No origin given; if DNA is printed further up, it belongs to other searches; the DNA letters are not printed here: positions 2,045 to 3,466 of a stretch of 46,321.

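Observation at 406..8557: TTT-transporter-linked operon of unassigned catabolic function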

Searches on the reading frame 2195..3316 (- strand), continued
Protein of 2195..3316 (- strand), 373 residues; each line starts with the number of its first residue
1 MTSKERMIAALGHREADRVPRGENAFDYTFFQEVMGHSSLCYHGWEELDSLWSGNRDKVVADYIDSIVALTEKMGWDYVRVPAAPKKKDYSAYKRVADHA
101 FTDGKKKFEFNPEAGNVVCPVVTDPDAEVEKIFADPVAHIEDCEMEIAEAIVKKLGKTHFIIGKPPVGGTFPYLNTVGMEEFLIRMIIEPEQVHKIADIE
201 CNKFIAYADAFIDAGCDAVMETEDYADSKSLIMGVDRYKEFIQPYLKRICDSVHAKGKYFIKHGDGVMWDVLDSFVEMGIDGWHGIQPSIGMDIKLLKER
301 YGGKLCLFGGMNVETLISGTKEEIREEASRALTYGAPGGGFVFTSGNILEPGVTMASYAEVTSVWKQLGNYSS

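Call 55: search_solved_structures(query=window:2195-3316:-, max_evalue=0.0001, show_alignments=2)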
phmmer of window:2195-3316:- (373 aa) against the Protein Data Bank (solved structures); distinct sequences matched with E-value up to 0.0001: 4.
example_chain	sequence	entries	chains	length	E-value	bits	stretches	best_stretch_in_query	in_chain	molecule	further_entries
4ay7_A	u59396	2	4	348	5.2e-08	35.5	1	151-335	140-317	METHYLCOBALAMIN: COENZYME M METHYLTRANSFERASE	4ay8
4exq_A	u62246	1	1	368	2.8e-06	29.8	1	187-348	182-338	Uroporphyrinogen decarboxylase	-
4wsh_A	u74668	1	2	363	2.9e-05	26.5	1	188-356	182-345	Uroporphyrinogen decarboxylase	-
6w2o_A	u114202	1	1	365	5.1e-05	25.6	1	187-353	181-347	Uroporphyrinogen decarboxylase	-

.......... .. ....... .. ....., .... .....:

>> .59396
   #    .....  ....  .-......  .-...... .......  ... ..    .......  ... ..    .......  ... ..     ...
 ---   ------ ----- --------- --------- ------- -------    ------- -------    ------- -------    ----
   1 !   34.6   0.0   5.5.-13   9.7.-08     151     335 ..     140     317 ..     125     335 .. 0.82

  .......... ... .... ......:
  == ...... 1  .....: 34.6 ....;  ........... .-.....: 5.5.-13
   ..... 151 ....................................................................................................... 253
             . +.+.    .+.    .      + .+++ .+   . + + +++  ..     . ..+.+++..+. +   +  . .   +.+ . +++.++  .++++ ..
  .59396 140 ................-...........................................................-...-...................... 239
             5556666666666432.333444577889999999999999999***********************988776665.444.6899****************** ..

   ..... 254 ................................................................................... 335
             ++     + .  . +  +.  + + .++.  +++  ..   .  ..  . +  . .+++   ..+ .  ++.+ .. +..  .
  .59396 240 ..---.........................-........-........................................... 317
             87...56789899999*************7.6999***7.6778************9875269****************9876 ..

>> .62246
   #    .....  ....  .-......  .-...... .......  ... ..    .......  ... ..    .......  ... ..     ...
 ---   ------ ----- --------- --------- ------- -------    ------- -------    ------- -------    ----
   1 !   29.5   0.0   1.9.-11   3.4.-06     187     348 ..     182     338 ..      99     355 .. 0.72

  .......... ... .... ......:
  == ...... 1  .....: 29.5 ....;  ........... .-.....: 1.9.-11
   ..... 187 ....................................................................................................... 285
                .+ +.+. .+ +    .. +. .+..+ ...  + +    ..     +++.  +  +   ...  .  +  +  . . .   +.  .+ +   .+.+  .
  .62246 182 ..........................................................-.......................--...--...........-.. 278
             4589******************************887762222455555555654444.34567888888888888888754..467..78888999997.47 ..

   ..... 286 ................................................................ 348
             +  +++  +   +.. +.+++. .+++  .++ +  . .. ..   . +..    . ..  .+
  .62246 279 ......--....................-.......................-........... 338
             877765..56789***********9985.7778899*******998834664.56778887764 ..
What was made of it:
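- On Uroporphyrinogen decarboxylase (HemE): G-N stands at the position aligned to NLGHG (call 55).
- Closest known: MtaA/MtbA methylcobamide:CoM methyltransferases and uroporphyrinogen decarboxylase HemE. Different: It has HxD in place of MtaA's HxC and G-N in place of UROD's G-H-G (call 55).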

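Call 87: predict_structure(alignment_id=A2)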
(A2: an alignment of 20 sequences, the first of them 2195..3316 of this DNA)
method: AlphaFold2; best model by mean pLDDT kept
length: 373 residues; sequences in the alignment: 20
mean_pLDDT: 89.0   pTM: 0.90
mean pLDDT of the five models: 89.0, 88.2, 86.6, 82.2, 80.7
residues with pLDDT >= 90: 235; 70-90: 107; 50-70: 29; < 50: 2
segments of 3 or more residues with pLDDT < 50: none
pLDDT, mean of each block of 10 residues (from residue 1): 96 94 84 93 89 95 96 94 93 90 85 64 63 73 97 97 91 79 89 90 96 98 89 94 97 98 90 96 91 93 93 87 94 90 69 84 91 61
secondary structure, 60 per line:
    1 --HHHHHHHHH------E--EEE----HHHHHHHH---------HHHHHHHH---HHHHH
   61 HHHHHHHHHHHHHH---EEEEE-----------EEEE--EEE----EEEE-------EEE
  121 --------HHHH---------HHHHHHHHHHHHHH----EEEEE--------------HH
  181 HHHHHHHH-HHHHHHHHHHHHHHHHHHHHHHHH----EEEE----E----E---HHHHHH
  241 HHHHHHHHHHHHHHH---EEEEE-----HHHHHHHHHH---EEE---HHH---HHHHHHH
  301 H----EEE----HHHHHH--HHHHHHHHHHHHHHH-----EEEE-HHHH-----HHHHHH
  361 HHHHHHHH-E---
elements in order: H3-11 E21-23 H28-35 H45-52 H56-74 E78-82 E94-97 E100-102 E107-110 E118-120 H129-132 H142-155 E160-164 H179-188 H190-213 E218-221 H235-255 E259-263 H269-278 E282-284 H294-301 E306-308 H313-318 H321-335 E341-344 H346-349 H355-368

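Call 90: fold_search(model_id=the predicted structure, library=pdb)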
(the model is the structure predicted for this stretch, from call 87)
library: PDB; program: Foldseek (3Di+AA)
matches with E <= 10: 1728; with E <= 0.001: 81
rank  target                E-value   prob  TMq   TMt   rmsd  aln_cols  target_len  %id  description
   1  4ay8_A                2.9e-15  1.00  0.73  0.79   4.4       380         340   19  SeMet-derivative of a methyltransferase from M. mazei (released 2012-10-31)
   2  4ay7_A                9.6e-15  1.00  0.69  0.76   5.2       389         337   18  methyltransferase from Methanosarcina mazei (released 2012-10-31)
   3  6w2o                  1.8e-14  1.00  0.68  0.71   6.0       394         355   17  Crystal structure of uroporphyrinogen III decarboxylate (hemE) from Stenotrophomonas maltophilia (released 2020-04-22)
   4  3cyv                  1.7e-13  1.00  0.72  0.75   5.5       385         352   18  Crystal structure of uroporphyrinogen decarboxylase from Shigella flexineri: new insights into its catalytic mechanism (released 2009-04-28)
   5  4zr8_B                1.8e-13  1.00  0.70  0.73   5.1       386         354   15  Structure of uroporphyrinogen decarboxylase from Acinetobacter baumannii (released 2015-06-03)
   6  4zr8_A                2.2e-13  1.00  0.69  0.72   5.7       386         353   16  Structure of uroporphyrinogen decarboxylase from Acinetobacter baumannii (released 2015-06-03)
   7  1j93                  3.3e-13  1.00  0.72  0.78   5.4       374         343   18  Crystal Structure and Substrate Binding Modeling of the Uroporphyrinogen-III Decarboxylase from Nicotiana tabacum: Impli (released 2001-10-17)
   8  2eja_A                3.5e-13  1.00  0.67  0.73   5.6       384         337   15  Crystal Structure Of Uroporphyrinogen Decarboxylase From Aquifex aeolicus (released 2008-03-18)
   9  4wsh_A                4.9e-13  1.00  0.72  0.76   5.7       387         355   18  Crystal structure of Probable Uroporphyrinogen decarboxylase (UPD) (URO-D) from Pseudomonas aeruginosa (released 2014-11-19)
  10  3gw0                  2.1e-12  1.00  0.66  0.68   7.0       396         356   14  UROD mutant G318R (released 2009-07-07)
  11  2eja_B                2.3e-12  1.00  0.65  0.72   5.4       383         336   15  Crystal Structure Of Uroporphyrinogen Decarboxylase From Aquifex aeolicus (released 2008-03-18)
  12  4wsh_B                5.8e-12  1.00  0.70  0.75   5.7       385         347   17  Crystal structure of Probable Uroporphyrinogen decarboxylase (UPD) (URO-D) from Pseudomonas aeruginosa (released 2014-11-19)
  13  1jph                  1.0e-11  1.00  0.69  0.72   4.7       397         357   13  Ile260Thr mutant of Human UroD, human uroporphyrinogen III decarboxylase (released 2001-12-19)
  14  3gw3                  1.0e-11  1.00  0.67  0.70   5.6       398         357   13  human UROD mutant K297N (released 2009-07-07)
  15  1uro                  1.0e-11  1.00  0.67  0.69   7.1       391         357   12  UROPORPHYRINOGEN DECARBOXYLASE (released 1998-08-26)
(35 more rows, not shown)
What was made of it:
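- On URO-D superfamily (PF01208) TIM barrel: Foldseek E 3e-15 and TM 0.73/0.79 to 4ay8 (call 90).
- Closest known: MtaA/MtbA methylcobamide:CoM methyltransferases and uroporphyrinogen decarboxylase HemE. Same: The URO-D-like protein has the full-length fold of both (TM 0.73/0.79 to 4ay8 and about 0.7 to UROD, call 90).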

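Call 95: search_protein_families(library=ncbifam, proteins=[L023:5726-6616:+], max_evalue=1e-60)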
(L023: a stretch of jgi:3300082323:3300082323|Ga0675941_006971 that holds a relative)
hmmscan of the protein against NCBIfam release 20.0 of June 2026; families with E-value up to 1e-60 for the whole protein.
L023:5726-6616:+ (296 aa): 2 families
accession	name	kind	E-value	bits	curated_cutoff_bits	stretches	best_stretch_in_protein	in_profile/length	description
NF043037.1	ThreonDh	equivalog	3e-72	243.5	350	1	2-287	4-288/297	L-threonate dehydrogenase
NF008592.0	PRK11559.1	equivalog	3e-63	213.9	397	1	1-295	3-295/296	2-hydroxy-3-oxopropionate reductase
